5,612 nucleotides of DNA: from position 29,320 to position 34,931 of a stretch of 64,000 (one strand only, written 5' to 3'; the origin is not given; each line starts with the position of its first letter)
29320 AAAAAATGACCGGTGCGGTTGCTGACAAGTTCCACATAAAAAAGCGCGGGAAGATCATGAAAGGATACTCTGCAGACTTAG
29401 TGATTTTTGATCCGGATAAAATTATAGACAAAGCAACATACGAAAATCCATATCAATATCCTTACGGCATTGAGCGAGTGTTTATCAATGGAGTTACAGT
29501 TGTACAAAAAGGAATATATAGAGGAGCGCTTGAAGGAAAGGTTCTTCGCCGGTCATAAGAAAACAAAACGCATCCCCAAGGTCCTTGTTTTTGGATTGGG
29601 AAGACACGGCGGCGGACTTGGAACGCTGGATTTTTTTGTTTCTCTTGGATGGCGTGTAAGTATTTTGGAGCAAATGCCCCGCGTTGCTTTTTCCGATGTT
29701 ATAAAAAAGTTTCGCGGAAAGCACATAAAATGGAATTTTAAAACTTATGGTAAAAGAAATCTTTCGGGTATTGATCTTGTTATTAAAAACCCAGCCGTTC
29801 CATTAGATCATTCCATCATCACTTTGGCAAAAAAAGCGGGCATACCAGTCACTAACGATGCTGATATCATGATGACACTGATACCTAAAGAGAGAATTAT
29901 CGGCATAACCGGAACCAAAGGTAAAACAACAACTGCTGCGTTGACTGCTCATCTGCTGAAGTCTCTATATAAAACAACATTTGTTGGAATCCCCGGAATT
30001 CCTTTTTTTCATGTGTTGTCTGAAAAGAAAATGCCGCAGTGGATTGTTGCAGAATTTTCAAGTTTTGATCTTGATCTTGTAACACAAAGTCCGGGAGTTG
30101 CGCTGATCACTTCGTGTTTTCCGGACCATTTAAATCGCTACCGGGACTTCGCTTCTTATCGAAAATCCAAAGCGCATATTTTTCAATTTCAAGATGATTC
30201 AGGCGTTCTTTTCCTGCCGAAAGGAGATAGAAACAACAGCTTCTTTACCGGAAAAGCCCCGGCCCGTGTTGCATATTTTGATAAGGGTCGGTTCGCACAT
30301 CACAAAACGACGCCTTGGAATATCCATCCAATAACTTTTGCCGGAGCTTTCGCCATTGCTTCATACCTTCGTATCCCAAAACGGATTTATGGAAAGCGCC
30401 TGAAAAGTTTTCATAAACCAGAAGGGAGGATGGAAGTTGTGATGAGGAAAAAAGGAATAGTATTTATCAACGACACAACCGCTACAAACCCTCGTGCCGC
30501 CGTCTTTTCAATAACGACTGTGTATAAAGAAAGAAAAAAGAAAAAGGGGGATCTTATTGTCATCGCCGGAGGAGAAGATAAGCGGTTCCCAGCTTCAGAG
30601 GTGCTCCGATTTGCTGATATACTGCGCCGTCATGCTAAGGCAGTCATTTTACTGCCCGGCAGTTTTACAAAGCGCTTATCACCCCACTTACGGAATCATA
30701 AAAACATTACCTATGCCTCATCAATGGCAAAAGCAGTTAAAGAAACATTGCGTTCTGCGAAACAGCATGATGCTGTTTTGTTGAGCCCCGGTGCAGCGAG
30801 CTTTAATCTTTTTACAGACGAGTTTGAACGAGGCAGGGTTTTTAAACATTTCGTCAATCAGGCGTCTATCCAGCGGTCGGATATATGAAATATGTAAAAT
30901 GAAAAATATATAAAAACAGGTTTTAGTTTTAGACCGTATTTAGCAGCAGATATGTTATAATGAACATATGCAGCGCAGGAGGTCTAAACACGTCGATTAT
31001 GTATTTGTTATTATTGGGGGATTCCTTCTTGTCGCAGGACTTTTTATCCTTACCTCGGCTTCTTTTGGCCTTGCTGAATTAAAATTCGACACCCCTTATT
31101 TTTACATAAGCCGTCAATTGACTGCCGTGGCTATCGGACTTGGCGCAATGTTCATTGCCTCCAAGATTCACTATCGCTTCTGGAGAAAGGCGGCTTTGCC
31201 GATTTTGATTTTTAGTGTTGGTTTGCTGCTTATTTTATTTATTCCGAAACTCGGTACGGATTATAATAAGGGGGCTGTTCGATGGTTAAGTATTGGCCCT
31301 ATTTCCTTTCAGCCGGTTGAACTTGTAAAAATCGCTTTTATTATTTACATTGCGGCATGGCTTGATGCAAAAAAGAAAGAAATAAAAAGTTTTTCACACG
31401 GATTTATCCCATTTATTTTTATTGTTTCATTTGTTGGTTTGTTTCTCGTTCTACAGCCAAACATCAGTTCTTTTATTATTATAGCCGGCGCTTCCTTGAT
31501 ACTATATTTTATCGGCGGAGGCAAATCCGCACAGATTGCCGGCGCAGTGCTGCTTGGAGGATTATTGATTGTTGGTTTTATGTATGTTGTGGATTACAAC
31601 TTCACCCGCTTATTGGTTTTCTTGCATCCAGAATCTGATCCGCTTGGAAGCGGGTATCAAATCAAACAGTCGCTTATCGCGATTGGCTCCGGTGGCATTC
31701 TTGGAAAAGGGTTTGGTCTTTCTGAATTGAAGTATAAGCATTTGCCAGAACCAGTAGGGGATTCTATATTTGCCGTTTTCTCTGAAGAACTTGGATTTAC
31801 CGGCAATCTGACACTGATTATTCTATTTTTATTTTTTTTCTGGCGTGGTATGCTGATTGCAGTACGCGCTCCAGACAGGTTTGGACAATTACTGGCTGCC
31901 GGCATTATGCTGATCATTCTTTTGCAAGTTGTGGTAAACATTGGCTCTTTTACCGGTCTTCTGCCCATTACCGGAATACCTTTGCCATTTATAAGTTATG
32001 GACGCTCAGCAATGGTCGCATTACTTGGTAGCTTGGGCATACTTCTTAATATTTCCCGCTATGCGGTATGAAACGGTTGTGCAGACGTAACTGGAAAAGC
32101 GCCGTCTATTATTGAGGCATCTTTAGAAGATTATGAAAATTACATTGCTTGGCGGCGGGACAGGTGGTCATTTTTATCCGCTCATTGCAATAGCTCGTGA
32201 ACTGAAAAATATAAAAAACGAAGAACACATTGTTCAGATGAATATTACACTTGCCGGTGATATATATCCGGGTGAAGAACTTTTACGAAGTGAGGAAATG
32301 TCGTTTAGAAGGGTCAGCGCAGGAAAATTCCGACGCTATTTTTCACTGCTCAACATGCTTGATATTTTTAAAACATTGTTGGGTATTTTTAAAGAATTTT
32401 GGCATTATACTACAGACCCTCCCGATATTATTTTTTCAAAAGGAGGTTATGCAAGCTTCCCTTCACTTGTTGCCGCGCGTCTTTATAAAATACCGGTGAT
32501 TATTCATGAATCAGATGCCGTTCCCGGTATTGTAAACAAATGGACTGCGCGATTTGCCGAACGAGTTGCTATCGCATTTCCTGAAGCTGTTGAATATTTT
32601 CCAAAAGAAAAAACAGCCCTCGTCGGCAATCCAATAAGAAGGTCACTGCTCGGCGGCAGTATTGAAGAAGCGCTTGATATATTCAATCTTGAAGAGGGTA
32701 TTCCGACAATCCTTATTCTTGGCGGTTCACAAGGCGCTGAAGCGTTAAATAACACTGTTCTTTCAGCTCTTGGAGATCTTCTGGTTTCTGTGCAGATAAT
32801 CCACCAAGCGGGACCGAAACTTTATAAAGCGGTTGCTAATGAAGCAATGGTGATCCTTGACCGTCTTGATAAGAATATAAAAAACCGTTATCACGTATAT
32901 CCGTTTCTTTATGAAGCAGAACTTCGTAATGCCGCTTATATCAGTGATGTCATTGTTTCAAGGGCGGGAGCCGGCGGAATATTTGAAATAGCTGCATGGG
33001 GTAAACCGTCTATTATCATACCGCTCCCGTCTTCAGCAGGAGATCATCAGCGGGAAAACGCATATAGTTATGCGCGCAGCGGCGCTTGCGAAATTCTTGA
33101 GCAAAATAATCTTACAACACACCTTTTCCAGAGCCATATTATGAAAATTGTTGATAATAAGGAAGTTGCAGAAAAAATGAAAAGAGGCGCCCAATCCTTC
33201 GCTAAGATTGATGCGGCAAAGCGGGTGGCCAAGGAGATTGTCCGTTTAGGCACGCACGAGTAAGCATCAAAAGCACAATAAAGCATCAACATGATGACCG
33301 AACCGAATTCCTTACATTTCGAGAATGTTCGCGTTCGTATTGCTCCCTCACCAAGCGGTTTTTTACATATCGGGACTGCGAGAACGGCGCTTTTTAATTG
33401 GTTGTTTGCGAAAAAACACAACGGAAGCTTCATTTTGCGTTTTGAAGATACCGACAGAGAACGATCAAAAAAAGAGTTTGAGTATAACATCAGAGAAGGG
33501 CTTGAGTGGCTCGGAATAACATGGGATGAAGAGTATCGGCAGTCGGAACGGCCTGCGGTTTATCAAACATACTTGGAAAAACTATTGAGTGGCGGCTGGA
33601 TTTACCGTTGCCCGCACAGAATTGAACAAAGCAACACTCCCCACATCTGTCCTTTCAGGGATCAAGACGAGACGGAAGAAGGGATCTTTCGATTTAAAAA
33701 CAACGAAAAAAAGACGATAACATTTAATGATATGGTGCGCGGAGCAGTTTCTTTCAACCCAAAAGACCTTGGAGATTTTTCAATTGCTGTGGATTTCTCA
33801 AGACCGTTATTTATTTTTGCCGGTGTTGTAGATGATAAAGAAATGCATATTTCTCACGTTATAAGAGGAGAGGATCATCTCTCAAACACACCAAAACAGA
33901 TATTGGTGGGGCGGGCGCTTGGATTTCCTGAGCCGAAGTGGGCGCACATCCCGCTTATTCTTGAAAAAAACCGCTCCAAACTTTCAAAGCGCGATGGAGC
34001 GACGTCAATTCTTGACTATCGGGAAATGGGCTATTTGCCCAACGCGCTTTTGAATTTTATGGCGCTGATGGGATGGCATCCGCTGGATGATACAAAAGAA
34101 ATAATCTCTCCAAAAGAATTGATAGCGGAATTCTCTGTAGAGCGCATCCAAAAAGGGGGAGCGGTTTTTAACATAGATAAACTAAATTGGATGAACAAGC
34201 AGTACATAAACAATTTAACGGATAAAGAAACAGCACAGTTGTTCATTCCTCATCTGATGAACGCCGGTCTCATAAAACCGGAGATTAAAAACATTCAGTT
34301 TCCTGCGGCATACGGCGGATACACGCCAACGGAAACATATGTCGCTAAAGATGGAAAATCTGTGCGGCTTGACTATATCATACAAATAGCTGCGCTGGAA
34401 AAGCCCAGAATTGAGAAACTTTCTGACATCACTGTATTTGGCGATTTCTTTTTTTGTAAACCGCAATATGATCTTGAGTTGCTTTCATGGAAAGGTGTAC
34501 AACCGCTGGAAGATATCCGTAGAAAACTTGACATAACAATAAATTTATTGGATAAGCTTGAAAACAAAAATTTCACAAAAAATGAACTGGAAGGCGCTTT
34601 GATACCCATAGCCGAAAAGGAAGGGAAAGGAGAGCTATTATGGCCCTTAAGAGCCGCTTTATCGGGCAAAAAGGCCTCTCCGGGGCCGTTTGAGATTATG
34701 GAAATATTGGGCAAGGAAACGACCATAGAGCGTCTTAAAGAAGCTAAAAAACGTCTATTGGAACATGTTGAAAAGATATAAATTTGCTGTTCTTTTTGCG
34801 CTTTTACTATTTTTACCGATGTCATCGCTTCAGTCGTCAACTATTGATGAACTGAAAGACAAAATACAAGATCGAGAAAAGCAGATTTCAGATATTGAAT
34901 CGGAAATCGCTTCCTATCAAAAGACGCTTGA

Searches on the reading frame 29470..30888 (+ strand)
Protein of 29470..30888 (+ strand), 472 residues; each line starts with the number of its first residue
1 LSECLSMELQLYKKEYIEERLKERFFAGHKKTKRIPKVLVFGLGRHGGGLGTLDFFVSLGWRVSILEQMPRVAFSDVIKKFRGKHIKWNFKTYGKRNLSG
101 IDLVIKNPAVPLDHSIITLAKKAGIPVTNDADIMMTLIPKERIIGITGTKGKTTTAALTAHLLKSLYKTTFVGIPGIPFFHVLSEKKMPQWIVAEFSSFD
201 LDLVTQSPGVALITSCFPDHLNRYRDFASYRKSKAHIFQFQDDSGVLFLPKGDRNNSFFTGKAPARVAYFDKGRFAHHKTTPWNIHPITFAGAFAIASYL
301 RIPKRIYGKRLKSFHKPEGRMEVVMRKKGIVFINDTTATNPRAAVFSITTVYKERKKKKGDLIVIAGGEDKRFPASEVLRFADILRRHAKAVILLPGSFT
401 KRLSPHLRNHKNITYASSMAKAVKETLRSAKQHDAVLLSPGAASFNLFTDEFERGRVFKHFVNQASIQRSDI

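Call 11: search_protein_families(library=pfam, proteins=[window:29470-30888:+], max_evalue=0.001)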
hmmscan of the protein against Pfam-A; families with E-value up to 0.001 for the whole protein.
window:29470-30888:+ (472 aa): 3 families
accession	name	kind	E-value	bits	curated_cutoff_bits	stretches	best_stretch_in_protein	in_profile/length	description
PF08245.18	Mur_ligase_M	-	1.8e-14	54.6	24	1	146-273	1-148/200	Mur ligase middle domain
PF02875.26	Mur_ligase_C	-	9e-12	46.4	28.4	1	319-440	1-125/127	Mur ligase, glutamate ligase domain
PF21799.2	MurD-like_N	-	1.3e-07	32.2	27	1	37-128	2-87/88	Mur ligase MurD-like, N-terminal domain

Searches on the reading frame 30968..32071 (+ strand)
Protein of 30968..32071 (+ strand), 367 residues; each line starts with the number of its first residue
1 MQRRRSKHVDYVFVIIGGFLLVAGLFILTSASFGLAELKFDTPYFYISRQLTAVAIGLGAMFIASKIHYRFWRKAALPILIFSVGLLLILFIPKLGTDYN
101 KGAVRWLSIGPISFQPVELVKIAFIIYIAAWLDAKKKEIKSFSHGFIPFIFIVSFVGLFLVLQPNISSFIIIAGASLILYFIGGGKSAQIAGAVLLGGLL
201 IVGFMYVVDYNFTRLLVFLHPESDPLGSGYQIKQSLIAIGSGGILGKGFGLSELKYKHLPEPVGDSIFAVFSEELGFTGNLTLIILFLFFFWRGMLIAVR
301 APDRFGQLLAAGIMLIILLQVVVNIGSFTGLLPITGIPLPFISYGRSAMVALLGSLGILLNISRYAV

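Call 11: search_protein_families(library=pfam, proteins=[window:30968-32071:+], max_evalue=0.001)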
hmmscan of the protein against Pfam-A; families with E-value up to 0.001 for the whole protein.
window:30968-32071:+ (367 aa): 1 family
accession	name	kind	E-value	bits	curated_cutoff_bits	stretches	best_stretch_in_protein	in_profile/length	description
PF01098.24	FTSW_RODA_SPOVE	-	2.9e-96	323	26.4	1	16-365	7-353/356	Cell cycle protein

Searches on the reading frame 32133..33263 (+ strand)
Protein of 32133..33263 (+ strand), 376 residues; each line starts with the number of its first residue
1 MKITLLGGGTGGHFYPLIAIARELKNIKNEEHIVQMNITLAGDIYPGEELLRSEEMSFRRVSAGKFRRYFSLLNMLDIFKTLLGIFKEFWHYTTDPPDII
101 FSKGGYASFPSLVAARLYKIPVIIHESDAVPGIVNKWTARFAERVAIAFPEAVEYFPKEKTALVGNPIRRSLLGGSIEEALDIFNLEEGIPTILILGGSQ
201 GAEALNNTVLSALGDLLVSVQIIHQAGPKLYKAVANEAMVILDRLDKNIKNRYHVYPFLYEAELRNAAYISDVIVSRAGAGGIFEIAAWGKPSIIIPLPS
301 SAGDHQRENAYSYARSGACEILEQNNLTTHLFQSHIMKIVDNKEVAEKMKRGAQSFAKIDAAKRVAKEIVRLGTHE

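Call 11: search_protein_families(library=pfam, proteins=[window:32133-33263:+], max_evalue=0.001)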
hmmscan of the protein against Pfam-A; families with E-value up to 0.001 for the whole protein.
window:32133-33263:+ (376 aa): 2 families
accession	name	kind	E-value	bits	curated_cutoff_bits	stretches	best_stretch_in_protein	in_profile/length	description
PF04101.22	Glyco_tran_28_C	-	1.3e-34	120.1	22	1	192-364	1-165/166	Glycosyltransferase family 28 C-terminal domain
PF03033.26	Glyco_transf_28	-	2.7e-30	105.7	26.2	1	3-147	1-139/139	Glycosyltransferase family 28 N-terminal domain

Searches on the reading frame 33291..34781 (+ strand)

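Call 12: search_protein_families(library=pfam, proteins=[window:33291-34781:+], max_evalue=0.001)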
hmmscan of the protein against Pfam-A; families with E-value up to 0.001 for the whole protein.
window:33291-34781:+ (496 aa): 2 families
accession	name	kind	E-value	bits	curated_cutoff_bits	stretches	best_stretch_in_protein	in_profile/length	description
PF00749.27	tRNA-synt_1c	-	2.5e-82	276.8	23.4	2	12-113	1-103/314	tRNA synthetases class I (E and Q), catalytic domain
PF19269.4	Anticodon_2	-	6.5e-24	85.4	23.6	1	360-485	13-140/141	Anticodon binding domain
